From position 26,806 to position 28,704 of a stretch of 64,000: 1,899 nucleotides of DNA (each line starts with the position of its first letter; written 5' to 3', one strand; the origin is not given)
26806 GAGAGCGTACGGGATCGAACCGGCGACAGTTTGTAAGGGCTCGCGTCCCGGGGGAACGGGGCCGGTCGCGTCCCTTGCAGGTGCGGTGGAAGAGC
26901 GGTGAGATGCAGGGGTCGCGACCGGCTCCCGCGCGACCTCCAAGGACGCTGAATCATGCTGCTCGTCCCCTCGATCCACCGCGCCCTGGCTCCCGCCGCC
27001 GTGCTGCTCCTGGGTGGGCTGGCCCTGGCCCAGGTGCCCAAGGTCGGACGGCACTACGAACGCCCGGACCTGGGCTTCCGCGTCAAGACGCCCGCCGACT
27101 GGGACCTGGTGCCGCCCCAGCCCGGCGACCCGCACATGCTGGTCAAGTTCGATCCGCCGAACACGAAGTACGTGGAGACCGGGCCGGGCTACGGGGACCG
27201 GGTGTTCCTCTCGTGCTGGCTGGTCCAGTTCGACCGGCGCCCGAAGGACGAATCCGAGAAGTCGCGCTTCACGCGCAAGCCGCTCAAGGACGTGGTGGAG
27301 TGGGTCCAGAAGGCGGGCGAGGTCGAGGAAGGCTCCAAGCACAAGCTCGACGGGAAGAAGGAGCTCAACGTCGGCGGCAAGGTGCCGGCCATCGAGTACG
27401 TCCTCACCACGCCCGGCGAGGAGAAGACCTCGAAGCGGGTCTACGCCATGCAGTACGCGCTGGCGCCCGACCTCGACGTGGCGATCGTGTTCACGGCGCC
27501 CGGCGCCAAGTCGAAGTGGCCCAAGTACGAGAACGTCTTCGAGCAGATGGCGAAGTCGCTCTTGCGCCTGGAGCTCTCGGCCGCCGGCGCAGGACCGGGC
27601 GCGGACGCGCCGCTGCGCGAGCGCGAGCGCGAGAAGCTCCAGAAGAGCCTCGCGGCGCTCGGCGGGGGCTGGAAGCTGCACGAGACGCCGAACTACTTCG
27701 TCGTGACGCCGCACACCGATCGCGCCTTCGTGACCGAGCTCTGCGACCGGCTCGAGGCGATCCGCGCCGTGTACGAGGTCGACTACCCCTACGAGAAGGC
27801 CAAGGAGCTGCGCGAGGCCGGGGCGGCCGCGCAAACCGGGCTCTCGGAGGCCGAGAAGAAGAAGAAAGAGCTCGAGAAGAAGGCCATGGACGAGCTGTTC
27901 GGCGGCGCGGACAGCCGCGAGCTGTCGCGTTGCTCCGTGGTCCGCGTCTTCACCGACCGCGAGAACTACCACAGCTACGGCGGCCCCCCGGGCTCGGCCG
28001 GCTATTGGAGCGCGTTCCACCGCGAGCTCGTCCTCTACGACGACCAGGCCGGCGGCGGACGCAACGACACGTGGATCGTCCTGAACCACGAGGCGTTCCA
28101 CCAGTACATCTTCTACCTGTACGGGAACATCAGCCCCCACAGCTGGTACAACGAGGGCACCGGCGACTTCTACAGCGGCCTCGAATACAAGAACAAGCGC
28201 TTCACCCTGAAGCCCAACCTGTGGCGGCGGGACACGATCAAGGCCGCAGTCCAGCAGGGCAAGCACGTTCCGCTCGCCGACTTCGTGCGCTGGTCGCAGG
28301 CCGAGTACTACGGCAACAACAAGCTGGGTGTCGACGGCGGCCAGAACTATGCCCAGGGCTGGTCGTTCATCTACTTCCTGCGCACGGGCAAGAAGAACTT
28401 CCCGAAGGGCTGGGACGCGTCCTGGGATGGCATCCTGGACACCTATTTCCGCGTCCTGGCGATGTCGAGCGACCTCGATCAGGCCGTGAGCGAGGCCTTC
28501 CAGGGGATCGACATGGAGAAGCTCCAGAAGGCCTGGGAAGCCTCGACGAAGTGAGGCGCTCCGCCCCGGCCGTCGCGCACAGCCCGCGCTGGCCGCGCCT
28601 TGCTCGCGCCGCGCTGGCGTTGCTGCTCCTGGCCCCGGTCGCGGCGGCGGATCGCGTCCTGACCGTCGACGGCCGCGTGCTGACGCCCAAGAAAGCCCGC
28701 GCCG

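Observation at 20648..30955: Candidate secreted protease module: two tandem all-CarboxypepD_reg giants divergent from a coupled pair of DUF1570 gluzincin-like proteins plus a lipoprotein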

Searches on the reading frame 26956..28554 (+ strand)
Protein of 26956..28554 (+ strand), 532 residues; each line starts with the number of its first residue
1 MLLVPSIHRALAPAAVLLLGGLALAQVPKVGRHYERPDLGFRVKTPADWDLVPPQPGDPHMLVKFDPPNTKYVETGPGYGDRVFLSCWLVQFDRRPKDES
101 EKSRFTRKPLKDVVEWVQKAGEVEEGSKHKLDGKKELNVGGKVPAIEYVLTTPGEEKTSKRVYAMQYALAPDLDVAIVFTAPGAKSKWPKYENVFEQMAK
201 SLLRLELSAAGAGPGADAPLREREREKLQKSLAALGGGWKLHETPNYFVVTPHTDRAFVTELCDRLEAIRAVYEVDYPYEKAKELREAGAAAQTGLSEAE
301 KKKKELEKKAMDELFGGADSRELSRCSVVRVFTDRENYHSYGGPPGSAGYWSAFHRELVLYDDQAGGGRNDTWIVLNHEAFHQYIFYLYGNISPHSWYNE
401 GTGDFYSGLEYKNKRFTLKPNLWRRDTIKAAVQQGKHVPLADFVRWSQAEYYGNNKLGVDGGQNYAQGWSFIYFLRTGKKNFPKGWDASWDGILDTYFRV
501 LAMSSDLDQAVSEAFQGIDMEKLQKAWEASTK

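Call 8: search_protein_families(library=pfam, proteins=[window:26956-28554:+], max_evalue=0.01)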
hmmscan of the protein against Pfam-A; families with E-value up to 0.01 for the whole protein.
window:26956-28554:+ (532 aa): 0 families

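Call 9: search_protein_families(library=pfam, proteins=[window:26956-28554:+], max_evalue=10)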
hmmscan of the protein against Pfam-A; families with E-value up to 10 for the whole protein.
window:26956-28554:+ (532 aa): 0 families
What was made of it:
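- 26956..28554 (+): A: exported 532-aa protein. It comprises a signal peptide (aa 1-25), a PsbP/Mog1-like domain (about aa 30-200), and a gluzincin metallopeptidase domain (about aa 220-532). No Pfam hit (call 9).
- On Peptidase family M9 (microbial collagenase): No hit for the window proteins (calls 8, 9).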

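Call 10: search_protein_families(library=ncbifam, proteins=[window:26956-28554:+], max_evalue=1)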
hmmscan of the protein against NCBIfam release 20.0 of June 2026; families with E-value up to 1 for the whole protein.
window:26956-28554:+ (532 aa): 0 families

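Call 14: find_homologous_proteins(query=window:26956-28554:+)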
Query window:26956-28554:+ (532 aa): 618 proteins with E <= 0.001 among 8000 candidates; the best 120 are listed.
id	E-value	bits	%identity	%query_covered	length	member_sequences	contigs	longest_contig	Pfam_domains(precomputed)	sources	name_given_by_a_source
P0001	0.0e+0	1244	100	100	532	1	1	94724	-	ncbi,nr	ncbi:MAG: hypothetical protein JNK02_09570 [Planctomycetes bacterium]|nr:hypothetical protein [Planc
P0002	1.4e-283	960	80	95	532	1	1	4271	-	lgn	-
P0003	1.3e-277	940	77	95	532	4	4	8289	-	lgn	-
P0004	6.4e-275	931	77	96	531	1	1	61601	-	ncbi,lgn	-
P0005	1.7e-268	910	76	95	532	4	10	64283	-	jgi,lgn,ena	-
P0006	1.6e-259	880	73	96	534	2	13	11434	-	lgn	-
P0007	9.5e-259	878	74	95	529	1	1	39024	-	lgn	-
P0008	3.2e-258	876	73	95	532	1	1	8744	-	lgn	-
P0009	3.1e-256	870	73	96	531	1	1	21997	-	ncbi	-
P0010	4.2e-254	863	70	99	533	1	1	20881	-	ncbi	-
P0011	8.1e-254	862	72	95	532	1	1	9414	-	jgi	-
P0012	3.4e-253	859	71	99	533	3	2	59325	-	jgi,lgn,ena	-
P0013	1.5e-252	857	70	100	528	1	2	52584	-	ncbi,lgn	-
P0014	2.4e-250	850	71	95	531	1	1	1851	-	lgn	-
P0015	3.9e-250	849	72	95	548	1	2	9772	-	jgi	-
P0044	8.4e-159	548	49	95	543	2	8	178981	-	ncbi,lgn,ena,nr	ncbi:MAG: hypothetical protein QGI46_11735 [Planctomycetota bacterium]|nr:hypothetical protein [Plan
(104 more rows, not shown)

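Call 16: find_encoding_contigs(protein=P0001, flank=10000, max_places=3)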
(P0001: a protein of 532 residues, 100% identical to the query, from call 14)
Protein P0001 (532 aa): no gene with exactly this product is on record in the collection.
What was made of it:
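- Tried and rejected: The window's own protein A is not on record in the encoding-contig index (call 16).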

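Call 17: find_encoding_contigs(protein=P0005, flank=10000, max_places=3)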
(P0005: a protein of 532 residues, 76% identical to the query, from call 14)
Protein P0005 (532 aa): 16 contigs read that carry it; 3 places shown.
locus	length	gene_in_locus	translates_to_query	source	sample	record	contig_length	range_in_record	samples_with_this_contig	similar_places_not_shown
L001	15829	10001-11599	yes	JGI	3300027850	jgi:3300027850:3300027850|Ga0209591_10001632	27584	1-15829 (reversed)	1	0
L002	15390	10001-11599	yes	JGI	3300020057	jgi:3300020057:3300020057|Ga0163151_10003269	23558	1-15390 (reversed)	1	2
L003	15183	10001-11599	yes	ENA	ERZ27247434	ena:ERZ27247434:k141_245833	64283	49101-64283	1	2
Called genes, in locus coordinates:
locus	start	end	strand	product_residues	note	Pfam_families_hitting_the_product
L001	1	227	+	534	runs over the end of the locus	PF00118:Cpn60_TCP1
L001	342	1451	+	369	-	PF00226:DnaJ, PF01556:DnaJ_C, PF00684:DnaJ_CXXCXGXG, PF27439:DnaJ_C_2 (weak)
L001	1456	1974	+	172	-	PF01025:GrpE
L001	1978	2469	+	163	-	-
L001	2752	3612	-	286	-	PF00702:Hydrolase, PF05116:S6PP (faint), PF08282:Hydrolase_3, PF12710:HAD (faint)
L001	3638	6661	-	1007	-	PF02369:Big_1 (faint), PF13620:CarboxypepD_reg (weak), PF13715:CarbopepD_reg_2 (faint), PF17789:MG4 (faint), PF13620:CarboxypepD_reg (weak)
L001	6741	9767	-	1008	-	PF00775:Dioxygenase_C (faint), PF13620:CarboxypepD_reg (weak), PF13715:CarbopepD_reg_2 (faint), PF22904:NOMO1-like_2nd (faint), PF13620:CarboxypepD_reg (weak), PF24025:Ig_DR_A0283-like (faint), PF17802:SpaA (faint), PF13620:CarboxypepD_reg, +1 more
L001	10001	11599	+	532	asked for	-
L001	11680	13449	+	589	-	PF00515:TPR_1 (faint), PF07719:TPR_2 (faint), PF13432:TPR_16 (weak)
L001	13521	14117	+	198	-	-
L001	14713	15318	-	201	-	-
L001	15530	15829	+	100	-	?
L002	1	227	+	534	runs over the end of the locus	PF00118:Cpn60_TCP1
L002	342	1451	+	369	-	PF00226:DnaJ, PF01556:DnaJ_C, PF00684:DnaJ_CXXCXGXG, PF27439:DnaJ_C_2 (weak)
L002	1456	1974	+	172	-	PF01025:GrpE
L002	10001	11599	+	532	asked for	-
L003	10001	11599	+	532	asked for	-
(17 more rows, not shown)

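Call 18: find_encoding_contigs(protein=P0044, flank=10000, max_places=3)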
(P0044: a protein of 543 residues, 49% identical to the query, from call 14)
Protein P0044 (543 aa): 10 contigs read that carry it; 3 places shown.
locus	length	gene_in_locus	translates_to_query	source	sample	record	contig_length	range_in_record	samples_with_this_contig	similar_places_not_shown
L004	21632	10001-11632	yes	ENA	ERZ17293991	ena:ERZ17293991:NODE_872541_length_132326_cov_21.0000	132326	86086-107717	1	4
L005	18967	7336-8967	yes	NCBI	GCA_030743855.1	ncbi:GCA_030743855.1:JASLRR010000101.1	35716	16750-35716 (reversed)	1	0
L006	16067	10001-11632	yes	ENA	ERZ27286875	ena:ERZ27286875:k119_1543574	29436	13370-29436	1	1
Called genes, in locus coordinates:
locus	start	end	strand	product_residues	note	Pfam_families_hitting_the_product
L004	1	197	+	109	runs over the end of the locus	PF09723:Zn_ribbon_8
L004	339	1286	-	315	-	-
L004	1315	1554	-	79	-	-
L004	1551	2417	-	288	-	-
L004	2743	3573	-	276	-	PF00702:Hydrolase (faint), PF05116:S6PP (faint), PF08282:Hydrolase_3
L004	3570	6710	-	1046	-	PF13620:CarboxypepD_reg (weak), PF13715:CarbopepD_reg_2 (faint), PF22904:NOMO1-like_2nd (faint)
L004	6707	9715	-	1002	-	PF00775:Dioxygenase_C (faint), PF10670:DUF4198 (faint), PF13620:CarboxypepD_reg (weak), PF13715:CarbopepD_reg_2 (faint), PF22904:NOMO1-like_2nd (faint), PF13620:CarboxypepD_reg (weak), PF17210:SdrD_B (faint), PF13620:CarboxypepD_reg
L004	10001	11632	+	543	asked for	-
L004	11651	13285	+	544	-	PF13432:TPR_16 (weak)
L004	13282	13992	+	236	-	-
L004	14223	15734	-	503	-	PF02386:TrkH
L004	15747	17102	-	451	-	PF01488:Shikimate_DH (faint), PF02254:TrkA_N, PF03435:Sacchrp_dh_NADP (faint), PF03446:NAD_binding_2 (faint), PF03807:F420_oxidored (faint), PF02080:TrkA_C, PF02254:TrkA_N, PF02080:TrkA_C, +2 more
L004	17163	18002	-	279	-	PF01636:APH (weak)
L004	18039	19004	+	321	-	PF00005:ABC_tran, PF02463:SMC_N (faint), PF13304:AAA_21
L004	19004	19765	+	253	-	PF12679:ABC2_membrane_2, PF10920:DUF2705 (weak)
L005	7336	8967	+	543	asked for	-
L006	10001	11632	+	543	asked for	-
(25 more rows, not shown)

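Call 24: search_solved_structures(query=A1, max_evalue=10, show_alignments=2)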
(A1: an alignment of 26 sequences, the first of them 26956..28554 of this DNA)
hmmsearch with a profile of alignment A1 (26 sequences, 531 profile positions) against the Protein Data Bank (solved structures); distinct sequences matched with E-value up to 10: 1.
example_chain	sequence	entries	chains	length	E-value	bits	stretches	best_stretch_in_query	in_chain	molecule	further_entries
2l3l_A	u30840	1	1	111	1.4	10.6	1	221-274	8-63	Tubulin-specific chaperone C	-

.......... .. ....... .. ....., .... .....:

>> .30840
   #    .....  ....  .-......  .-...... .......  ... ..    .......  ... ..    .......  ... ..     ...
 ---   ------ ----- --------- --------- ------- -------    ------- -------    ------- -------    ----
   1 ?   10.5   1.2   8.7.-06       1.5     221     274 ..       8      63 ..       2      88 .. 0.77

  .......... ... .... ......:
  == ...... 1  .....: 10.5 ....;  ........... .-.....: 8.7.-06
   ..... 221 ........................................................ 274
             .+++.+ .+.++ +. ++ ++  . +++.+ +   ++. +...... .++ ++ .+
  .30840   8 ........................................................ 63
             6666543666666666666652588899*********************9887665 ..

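Call 28: find_related_loci(query=A1, collection=genome_contigs, flank=10000)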
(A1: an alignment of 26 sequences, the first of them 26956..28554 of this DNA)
Query A1 (532 aa) in genome_contigs; peptide patterns used: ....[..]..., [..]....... (x = any residue, [..] = any of these).
190 stretches matched a pattern; 172 encode a relative of the query (tblastn E <= 1e-3); the best 80 are kept; 80 distinct loci.
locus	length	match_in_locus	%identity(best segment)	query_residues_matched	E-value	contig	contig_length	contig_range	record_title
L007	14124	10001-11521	76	26-531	0e+0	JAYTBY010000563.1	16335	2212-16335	MAG: Planctomycetota bacterium isolate GFS_14463 GFS_14463_562, whole genome shotgun sequence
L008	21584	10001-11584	70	1-531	0e+0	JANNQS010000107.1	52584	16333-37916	MAG: Planctomycetota bacterium isolate SOY_31_metabat_411 SOY_31_k141_1480220, whole genome shotgun sequence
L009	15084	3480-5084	70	1-531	0e+0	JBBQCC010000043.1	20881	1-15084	MAG: Planctomycetota bacterium isolate Co_metawrap_1282 Cmw_1282_k141_19590437_length_20881_cov_8.0000, whole genome sho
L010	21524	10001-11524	70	23-528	0e+0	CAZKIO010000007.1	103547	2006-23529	MAG TPA_asm: uncultured Planctomycetaceae bacterium isolate SRP287453_co1_19 genome assembly, contig: NODE_221_length_10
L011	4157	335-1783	75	24-505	0e+0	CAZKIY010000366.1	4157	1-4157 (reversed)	MAG TPA_asm: uncultured Planctomycetaceae bacterium isolate SRP128246_co1_341 genome assembly, contig: NODE_61804_length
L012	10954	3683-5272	56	7-532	0e+0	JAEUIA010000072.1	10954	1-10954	MAG: Planctomycetota bacterium isolate new MAG-31 k141_1762346, whole genome shotgun sequence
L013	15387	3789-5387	55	2-532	0e+0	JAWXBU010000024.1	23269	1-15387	MAG: Planctomycetota bacterium isolate MP7G1.130 k99_114198, whole genome shotgun sequence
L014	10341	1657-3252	53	4-531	4e-179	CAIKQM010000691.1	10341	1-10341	MAG: uncultured planctomycete isolate Erken-D8_bin-0018 genome assembly, contig: bin-0018:691/745, whole genome shotgun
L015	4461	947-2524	53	10-531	0e+0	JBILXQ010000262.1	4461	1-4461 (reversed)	MAG: Planctomycetota bacterium isolate ME2018-10-31_3300042386_group8_bin60 Rohwer_bin1774_scaffold_14645_c1, whole geno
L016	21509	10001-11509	54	25-528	1e-173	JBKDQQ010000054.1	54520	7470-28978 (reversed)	MAG: Planctomycetia bacterium isolate samp_2153_metabat2_339 samp_2153_665231, whole genome shotgun sequence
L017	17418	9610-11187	52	7-528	3e-172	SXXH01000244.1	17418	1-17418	MAG: Planctomycetia bacterium isolate F1-20-MAGs052 F1-20__c668683, whole genome shotgun sequence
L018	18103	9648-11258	53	2-532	1e-171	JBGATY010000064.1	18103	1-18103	MAG: Planctomycetota bacterium isolate MAG_MBR_AS.81 MBRAS-81_NODE_64_length_18103_cov_3.793520, whole genome shotgun se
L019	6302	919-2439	53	23-528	1e-172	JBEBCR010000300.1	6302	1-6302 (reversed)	MAG: Planctomycetota bacterium isolate blackwarrior_2019_sw_WHONDRS-S19S_0021_B_bin.82 scaffold_191154, whole genome sho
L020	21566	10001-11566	53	11-532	7e-169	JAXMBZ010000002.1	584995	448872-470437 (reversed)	MAG: Planctomycetota bacterium isolate STL-PLA49 C2.167.fa-2, whole genome shotgun sequence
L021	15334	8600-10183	51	8-532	3e-163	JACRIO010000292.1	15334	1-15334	MAG: Planctomycetota bacterium isolate NC_groundwater_1805_Pr3_B-0.1um_71_11 SR-2_scaffold_141_3725137, whole genome sho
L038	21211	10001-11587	48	15-528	9e-142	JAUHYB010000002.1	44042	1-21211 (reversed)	MAG: bacterium isolate 3_bin.35 NODE_1221_length_44042_cov_3.728225, whole genome shotgun sequence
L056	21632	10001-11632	48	8-528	5e-148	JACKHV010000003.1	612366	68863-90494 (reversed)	MAG: Planctomycetota bacterium isolate HK-STAS-PLAN-27 HK-STAS-PLAN-27_3, whole genome shotgun sequence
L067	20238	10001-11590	45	26-529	4e-132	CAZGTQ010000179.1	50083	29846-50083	MAG TPA_asm: uncultured Planctomycetaceae bacterium isolate binchicken_co31_237 genome assembly, contig: k141_872846, wh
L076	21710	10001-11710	39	15-528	1e-113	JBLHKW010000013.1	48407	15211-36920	MAG: Planctomycetota bacterium isolate 3300054698_147 Ga0535670_0000657, whole genome shotgun sequence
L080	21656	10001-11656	38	23-528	1e-111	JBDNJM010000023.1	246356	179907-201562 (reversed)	MAG: Planctomycetota bacterium isolate metabat2.76_sub.ELB k141_148956, whole genome shotgun sequence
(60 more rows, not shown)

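Call 33: predict_structure(alignment_id=A1)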
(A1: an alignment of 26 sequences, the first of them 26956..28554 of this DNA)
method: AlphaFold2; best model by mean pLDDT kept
length: 532 residues; sequences in the alignment: 26
mean_pLDDT: 87.4   pTM: 0.86
mean pLDDT of the five models: 87.4, 87.3, 86.5, 85.8, 85.7
residues with pLDDT >= 90: 318; 70-90: 161; 50-70: 44; < 50: 9
segments of 3 or more residues with pLDDT < 50: 1-3, 19-21
pLDDT, mean of each block of 10 residues (from residue 1): 50 54 72 93 95 92 92 84 95 81 66 96 94 95 95 91 97 96 92 97 85 73 92 90 97 94 95 93 88 76 78 77 95 92 89 92 67 91 90 74 90 85 90 95 90 89 92 93 89 93 85 95 95 88
secondary structure, 60 per line:
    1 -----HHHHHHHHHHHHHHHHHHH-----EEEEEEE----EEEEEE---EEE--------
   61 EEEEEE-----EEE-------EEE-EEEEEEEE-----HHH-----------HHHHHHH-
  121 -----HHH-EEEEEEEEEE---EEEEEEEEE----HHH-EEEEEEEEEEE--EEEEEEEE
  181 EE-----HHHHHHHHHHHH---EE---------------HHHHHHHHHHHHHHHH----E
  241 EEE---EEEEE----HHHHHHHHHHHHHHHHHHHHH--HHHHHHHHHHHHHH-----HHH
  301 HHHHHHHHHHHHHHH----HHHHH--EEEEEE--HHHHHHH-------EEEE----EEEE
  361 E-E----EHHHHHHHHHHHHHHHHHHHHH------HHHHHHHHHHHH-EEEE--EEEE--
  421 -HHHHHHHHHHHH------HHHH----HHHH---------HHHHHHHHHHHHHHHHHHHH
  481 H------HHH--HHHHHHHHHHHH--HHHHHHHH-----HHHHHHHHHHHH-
elements in order: H6-24 E30-36 E41-46 E50-52 E61-66 E72-74 E82-84 E86-93 H113-119 E130-139 E143-151 E160-170 E173-182 H188-199 H220-235 E240-243 E247-251 H256-276 H279-292 H298-315 H320-324 E327-332 H335-341 E349-352 E357-361 H369-389 H396-407 E409-412 E415-418 H422-433 H440-443 H448-451 H461-481 H493-504 H507-514 H520-531
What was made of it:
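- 26956..28554 (+): AF2 model pLDDT 87.4, pTM 0.86 (call 33).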

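Call 51: search_protein_families(library=pfam, alignment_id=A1, max_evalue=1)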
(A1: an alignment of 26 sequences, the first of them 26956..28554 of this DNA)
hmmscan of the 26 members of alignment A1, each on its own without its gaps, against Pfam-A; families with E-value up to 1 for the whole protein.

A. member 1, window:26956-28554:+ (532 aa): 0 families

B. families by the number of members that match (of 26 scanned): 15 families
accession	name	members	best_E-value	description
PF07607.17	DUF1570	20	0.0058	Protein of unknown function (DUF1570)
PF22522.2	DUF6998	4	0.0037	Family of unknown function (DUF6998)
PF07568.18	HisKA_2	4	0.0053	Histidine kinase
PF01789.22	PsbP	3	0.027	PsbP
PF18933.6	PsbP_2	2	0.00025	PsbP-like protein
PF06218.16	NPR2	2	0.031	Nitrogen permease regulator 2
PF10263.15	SprT-like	2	0.16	SprT-like family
PF04874.19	Mak16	1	0.0085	Mak16 protein C-terminal region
PF09949.15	APP1_cat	1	0.026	Phosphatidate phosphatase APP1, catalytic domain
PF08815.15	Nuc_rec_co-act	1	0.13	Nuclear receptor coactivator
PF14684.11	Tricorn_C1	1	0.13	Tricorn protease C1 domain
PF21464.2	flgE_D3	1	0.22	Flagellar hook protein FlgE, D3 domain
PF25746.1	Phage_Repressor_c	1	0.4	Streptomyces phage repressor protein c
PF10199.14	Adaptin_binding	1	0.59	Alpha and gamma adaptin binding protein p34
PF12434.13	Malate_DH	1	0.71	Malate dehydrogenase enzyme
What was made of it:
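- Closest known: Pfam DUF1570. Same: It matches weakly in A orthologues (20 of 26 at E<=1, call 51).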
